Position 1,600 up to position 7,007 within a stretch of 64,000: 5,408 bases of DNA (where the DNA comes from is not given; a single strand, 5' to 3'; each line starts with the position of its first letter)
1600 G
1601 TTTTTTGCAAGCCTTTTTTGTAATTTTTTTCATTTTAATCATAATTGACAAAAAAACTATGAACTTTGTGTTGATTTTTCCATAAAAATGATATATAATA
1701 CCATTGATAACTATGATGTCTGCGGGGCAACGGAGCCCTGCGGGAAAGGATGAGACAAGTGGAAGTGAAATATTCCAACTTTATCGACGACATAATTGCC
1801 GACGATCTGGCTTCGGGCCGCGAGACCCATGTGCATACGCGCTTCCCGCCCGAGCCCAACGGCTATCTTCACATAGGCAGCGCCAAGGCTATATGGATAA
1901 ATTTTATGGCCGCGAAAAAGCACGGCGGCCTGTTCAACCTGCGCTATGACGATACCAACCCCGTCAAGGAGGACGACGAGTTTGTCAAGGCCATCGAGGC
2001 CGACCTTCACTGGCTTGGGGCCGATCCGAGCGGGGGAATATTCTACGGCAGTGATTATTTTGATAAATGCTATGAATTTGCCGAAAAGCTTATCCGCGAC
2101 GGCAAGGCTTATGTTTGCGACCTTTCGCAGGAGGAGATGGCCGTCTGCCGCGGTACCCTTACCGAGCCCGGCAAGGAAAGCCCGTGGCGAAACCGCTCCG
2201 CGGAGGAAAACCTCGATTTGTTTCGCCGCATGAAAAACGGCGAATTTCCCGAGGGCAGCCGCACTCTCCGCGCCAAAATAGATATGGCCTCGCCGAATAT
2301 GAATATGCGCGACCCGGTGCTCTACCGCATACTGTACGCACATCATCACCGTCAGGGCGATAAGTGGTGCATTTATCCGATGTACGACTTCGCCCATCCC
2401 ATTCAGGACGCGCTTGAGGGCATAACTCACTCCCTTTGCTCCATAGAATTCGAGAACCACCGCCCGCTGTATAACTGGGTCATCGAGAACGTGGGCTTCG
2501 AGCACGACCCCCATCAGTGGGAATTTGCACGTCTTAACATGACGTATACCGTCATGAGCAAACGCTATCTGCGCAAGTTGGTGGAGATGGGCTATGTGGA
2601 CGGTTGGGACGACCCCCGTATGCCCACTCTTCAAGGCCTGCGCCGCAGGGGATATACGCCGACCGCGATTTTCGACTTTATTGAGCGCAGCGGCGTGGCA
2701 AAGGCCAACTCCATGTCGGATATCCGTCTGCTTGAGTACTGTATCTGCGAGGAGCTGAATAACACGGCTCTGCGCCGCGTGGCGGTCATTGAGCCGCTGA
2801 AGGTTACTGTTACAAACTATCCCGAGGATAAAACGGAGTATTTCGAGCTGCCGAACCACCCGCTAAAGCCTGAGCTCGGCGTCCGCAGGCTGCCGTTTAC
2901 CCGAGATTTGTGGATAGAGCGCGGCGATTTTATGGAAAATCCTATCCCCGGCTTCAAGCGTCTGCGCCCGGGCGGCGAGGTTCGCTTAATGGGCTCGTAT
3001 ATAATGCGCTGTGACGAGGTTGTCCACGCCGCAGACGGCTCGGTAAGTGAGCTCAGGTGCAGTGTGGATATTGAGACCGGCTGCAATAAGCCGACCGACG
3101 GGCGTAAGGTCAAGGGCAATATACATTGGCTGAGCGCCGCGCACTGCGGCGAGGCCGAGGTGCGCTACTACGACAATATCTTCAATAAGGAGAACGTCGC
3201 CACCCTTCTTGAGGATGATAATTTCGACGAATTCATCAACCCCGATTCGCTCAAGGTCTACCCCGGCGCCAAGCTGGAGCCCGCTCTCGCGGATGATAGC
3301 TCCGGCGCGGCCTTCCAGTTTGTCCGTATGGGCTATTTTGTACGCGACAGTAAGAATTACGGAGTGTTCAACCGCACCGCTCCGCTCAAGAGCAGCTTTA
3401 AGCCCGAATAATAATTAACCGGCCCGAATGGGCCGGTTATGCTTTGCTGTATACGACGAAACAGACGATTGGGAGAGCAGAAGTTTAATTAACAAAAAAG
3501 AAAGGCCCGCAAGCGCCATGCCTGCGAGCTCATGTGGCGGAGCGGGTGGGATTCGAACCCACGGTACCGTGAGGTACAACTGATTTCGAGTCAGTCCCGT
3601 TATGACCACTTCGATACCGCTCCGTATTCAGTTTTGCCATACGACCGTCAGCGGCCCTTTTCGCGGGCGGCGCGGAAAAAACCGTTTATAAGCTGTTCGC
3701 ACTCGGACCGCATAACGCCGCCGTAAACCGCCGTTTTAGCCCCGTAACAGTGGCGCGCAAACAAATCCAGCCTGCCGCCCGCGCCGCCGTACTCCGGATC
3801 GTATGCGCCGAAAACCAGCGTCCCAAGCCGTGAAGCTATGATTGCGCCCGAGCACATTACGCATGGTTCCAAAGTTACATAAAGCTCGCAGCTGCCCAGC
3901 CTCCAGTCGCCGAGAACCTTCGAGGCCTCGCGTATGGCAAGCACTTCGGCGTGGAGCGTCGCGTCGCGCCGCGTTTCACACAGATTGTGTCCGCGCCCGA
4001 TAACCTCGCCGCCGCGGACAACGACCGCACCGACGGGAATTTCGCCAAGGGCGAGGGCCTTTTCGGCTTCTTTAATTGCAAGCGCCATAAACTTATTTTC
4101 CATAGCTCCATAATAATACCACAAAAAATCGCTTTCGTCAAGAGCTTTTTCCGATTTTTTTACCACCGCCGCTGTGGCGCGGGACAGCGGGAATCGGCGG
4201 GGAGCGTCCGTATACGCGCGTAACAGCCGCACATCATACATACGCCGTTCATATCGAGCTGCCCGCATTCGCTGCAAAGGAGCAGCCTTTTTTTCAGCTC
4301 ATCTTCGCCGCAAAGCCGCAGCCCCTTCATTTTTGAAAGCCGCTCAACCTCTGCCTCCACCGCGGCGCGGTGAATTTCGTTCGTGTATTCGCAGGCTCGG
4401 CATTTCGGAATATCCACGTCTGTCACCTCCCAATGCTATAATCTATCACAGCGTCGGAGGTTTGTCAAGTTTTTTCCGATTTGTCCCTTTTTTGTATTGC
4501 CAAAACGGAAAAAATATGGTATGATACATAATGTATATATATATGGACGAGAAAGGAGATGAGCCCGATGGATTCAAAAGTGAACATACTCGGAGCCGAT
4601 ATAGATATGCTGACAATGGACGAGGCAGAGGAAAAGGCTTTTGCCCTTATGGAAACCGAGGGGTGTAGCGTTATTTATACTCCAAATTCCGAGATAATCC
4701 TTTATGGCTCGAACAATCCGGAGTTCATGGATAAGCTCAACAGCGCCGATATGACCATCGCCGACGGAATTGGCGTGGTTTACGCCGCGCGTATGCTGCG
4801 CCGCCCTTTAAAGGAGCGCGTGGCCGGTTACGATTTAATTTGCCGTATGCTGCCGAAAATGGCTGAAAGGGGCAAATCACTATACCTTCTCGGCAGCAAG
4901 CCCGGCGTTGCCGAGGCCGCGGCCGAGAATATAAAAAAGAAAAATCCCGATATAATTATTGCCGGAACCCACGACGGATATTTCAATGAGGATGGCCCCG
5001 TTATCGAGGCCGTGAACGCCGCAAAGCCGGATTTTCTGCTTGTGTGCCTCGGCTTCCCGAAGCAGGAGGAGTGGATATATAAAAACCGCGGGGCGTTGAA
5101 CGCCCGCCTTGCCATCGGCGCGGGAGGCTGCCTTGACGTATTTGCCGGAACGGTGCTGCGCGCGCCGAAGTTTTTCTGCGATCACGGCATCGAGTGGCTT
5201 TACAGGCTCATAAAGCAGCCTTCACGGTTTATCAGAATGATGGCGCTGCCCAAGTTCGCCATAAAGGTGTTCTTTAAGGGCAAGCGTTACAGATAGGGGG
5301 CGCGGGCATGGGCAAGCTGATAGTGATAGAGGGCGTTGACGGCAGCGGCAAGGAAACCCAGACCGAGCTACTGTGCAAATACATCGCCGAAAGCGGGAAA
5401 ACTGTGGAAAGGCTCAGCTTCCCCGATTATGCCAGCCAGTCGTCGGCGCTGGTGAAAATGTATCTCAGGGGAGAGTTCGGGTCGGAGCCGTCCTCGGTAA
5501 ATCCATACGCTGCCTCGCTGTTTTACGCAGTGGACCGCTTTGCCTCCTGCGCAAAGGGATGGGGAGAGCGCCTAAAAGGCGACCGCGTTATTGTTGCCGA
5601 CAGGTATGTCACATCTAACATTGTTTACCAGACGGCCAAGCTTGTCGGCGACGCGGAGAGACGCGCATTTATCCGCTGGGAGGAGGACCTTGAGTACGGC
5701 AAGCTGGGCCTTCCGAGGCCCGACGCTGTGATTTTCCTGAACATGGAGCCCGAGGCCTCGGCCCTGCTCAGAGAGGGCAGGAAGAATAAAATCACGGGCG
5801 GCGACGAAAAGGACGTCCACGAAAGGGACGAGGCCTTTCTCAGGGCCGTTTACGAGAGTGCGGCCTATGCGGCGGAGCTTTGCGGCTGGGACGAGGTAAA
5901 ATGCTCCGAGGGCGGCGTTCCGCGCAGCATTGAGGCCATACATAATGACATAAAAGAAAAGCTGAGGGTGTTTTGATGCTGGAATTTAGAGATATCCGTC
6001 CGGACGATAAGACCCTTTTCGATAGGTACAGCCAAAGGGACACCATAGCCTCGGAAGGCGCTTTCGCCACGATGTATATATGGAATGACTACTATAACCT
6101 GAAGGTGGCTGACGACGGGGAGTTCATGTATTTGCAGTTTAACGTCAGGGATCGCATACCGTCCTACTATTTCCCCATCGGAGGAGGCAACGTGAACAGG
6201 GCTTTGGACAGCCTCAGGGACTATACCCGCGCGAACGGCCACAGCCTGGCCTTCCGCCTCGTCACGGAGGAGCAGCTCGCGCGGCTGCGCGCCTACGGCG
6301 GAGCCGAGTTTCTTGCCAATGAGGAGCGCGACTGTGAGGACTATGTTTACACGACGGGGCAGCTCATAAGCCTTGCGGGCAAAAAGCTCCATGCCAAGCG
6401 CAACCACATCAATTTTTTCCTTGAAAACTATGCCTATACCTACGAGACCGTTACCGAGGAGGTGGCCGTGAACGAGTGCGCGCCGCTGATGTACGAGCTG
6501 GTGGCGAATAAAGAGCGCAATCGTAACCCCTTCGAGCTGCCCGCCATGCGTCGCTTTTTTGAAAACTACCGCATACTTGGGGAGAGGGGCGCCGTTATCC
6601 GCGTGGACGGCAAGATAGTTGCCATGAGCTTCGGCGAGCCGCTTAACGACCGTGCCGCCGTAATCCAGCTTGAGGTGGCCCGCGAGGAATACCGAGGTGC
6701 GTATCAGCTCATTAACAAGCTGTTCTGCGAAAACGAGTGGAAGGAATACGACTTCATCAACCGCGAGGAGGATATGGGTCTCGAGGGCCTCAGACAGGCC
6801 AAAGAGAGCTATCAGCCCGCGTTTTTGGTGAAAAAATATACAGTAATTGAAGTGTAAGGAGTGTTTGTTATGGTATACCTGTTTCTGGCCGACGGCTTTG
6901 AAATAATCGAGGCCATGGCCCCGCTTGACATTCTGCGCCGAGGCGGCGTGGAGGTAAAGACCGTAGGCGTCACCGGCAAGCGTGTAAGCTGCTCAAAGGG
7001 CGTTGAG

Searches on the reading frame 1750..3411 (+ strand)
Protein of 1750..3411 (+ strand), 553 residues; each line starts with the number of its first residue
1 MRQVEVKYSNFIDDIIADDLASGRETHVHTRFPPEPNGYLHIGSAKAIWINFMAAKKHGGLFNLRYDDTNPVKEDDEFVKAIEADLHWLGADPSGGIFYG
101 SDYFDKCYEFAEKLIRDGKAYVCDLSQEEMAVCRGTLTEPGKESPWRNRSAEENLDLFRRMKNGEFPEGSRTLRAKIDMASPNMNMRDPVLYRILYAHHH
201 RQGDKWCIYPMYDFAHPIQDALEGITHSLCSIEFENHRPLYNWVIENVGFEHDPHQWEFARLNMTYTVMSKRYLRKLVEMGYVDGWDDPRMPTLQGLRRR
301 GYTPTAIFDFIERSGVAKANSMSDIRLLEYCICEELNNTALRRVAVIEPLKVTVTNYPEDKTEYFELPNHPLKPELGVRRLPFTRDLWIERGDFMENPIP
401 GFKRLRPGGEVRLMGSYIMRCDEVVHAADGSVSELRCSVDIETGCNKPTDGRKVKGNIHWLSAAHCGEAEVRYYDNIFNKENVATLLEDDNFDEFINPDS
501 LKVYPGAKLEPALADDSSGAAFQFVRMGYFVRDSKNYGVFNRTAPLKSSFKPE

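Call 78: search_protein_families(library=pfam, proteins=[window:1750-3411:+], max_evalue=0.00001)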
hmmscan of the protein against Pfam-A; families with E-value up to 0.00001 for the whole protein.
window:1750-3411:+ (553 aa): 3 families
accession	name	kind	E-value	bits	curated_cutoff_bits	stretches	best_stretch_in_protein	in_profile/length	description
PF00749.27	tRNA-synt_1c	-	5.3e-109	364.4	23.4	1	28-337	2-313/314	tRNA synthetases class I (E and Q), catalytic domain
PF03950.23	tRNA-synt_1c_C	-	3.8e-27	94.8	23.9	1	340-440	1-91/91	tRNA synthetases class I (E and Q), anti-codon binding domain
PF20974.2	tRNA-synt_1c_C2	-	2.4e-18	67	23.9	1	458-533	2-69/69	tRNA synthetases class I (E and Q), anti-codon binding domain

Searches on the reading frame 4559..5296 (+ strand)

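Call 95: search_protein_families(library=pfam, proteins=[window:4559-5296:+], max_evalue=0.0001)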
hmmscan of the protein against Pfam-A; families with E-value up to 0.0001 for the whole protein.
window:4559-5296:+ (245 aa): 1 family
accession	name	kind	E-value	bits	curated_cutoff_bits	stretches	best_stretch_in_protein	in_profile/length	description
PF03808.19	Glyco_tran_WecG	-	2.6e-61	206.8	27.4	1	63-228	1-168/168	Glycosyl transferase WecG/TagA/CpsF family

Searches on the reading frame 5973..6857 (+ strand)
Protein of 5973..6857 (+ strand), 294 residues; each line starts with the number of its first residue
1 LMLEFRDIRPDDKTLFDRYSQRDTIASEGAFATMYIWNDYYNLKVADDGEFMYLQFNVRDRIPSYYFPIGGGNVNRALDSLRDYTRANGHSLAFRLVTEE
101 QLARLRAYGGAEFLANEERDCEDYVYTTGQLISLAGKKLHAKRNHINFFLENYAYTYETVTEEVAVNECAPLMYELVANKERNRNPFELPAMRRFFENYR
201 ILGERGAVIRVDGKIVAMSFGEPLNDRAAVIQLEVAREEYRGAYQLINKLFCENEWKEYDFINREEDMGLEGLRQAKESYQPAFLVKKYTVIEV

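Call 95: search_protein_families(library=pfam, proteins=[window:5973-6857:+], max_evalue=0.0001)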
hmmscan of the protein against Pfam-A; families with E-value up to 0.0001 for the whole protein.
window:5973-6857:+ (294 aa): 1 family
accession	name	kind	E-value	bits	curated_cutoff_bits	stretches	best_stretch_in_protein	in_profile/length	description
PF09924.15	LPG_synthase_C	-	5.9e-48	163.9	27.5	1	26-291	8-297/298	Phosphatidylglycerol lysyltransferase, C-terminal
